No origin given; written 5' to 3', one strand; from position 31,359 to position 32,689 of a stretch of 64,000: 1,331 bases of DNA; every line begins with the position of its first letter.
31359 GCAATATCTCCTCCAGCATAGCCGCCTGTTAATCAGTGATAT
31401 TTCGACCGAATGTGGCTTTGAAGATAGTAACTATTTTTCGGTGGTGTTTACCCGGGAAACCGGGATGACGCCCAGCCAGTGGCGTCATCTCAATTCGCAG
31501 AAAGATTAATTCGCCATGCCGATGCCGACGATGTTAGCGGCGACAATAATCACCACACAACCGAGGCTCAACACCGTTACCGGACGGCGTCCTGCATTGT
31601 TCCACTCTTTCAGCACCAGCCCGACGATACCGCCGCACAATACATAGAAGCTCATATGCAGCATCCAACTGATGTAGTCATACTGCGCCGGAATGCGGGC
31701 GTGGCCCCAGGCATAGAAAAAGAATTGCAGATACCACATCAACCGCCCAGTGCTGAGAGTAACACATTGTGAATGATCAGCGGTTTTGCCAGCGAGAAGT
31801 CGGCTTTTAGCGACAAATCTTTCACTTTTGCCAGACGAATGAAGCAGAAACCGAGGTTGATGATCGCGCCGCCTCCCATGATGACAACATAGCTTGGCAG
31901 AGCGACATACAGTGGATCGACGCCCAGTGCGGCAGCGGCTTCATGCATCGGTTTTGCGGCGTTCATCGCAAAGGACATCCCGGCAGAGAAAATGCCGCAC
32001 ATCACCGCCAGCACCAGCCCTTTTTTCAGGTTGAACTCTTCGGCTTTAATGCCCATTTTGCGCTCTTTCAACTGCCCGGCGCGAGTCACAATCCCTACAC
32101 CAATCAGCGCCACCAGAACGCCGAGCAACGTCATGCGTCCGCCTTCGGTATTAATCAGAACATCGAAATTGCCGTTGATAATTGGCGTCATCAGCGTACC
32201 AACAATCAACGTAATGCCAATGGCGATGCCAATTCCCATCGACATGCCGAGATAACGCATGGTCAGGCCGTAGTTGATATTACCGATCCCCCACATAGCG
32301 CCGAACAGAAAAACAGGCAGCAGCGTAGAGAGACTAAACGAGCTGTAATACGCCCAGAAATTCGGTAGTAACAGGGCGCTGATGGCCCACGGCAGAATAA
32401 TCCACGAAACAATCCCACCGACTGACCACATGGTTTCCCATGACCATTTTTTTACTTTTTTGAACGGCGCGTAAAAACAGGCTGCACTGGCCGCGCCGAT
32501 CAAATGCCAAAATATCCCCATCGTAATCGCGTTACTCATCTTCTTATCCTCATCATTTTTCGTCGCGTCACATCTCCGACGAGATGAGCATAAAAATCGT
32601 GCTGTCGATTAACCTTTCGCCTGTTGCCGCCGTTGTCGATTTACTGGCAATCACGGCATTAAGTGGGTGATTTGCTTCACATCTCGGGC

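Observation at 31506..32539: rhaT disrupted by a 1-nt deletion while rhaBADM and rhaSR are intact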

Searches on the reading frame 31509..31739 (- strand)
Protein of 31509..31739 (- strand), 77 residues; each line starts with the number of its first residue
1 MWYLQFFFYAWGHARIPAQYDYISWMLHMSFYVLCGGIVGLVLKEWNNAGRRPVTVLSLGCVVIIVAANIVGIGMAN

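Call 46: search_protein_families(proteins=[window:31509-31739:-], library=ncbifam)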
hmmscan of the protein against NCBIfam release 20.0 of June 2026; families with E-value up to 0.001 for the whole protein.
window:31509-31739:- (77 aa): 5 families
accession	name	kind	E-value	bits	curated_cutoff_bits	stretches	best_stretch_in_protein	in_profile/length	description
NF010021.0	PRK13499.1-1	equivalog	3.8e-50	171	509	1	1-77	268-344/344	L-rhamnose/proton symporter RhaT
NF010023.0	PRK13499.1-3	equivalog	4.5e-43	147.6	523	1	1-77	268-344/344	L-rhamnose/proton symporter RhaT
TIGR00776.1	RhaT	subfamily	5.9e-28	97.8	319.6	1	1-75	220-290/290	RhaT/GlcU family sugar-proton symporter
NF010024.0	PRK13499.1-4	equivalog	5.9e-18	65.1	468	1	1-74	271-343/347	L-rhamnose/proton symporter RhaT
NF010022.0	PRK13499.1-2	equivalog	6.3e-11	42.2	369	1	1-71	265-335/338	L-rhamnose/proton symporter RhaT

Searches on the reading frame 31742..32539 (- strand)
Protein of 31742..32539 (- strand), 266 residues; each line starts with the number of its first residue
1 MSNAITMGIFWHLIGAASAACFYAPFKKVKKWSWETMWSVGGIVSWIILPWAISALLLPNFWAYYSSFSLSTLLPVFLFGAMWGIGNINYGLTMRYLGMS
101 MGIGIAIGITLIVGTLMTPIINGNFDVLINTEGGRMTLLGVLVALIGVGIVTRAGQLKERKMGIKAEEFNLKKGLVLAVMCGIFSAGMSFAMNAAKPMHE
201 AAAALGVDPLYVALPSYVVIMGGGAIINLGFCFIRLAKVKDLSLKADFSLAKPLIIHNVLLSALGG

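Call 46: search_protein_families(proteins=[window:31742-32539:-], library=ncbifam)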
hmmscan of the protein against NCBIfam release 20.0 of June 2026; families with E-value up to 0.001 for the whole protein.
window:31742-32539:- (266 aa): 5 families
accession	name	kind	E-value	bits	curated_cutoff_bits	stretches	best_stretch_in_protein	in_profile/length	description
NF010021.0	PRK13499.1-1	equivalog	5.5e-175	581.5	509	1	1-266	1-266/344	L-rhamnose/proton symporter RhaT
NF010023.0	PRK13499.1-3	equivalog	8.1e-150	498.7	523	1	1-266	1-266/344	L-rhamnose/proton symporter RhaT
TIGR00776.1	RhaT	subfamily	3.6e-80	269.2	319.6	1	7-266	1-218/290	RhaT/GlcU family sugar-proton symporter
NF010024.0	PRK13499.1-4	equivalog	6.4e-71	239.3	468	1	2-266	2-269/347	L-rhamnose/proton symporter RhaT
NF010022.0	PRK13499.1-2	equivalog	8.9e-53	179.8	369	1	5-264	3-261/338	L-rhamnose/proton symporter RhaT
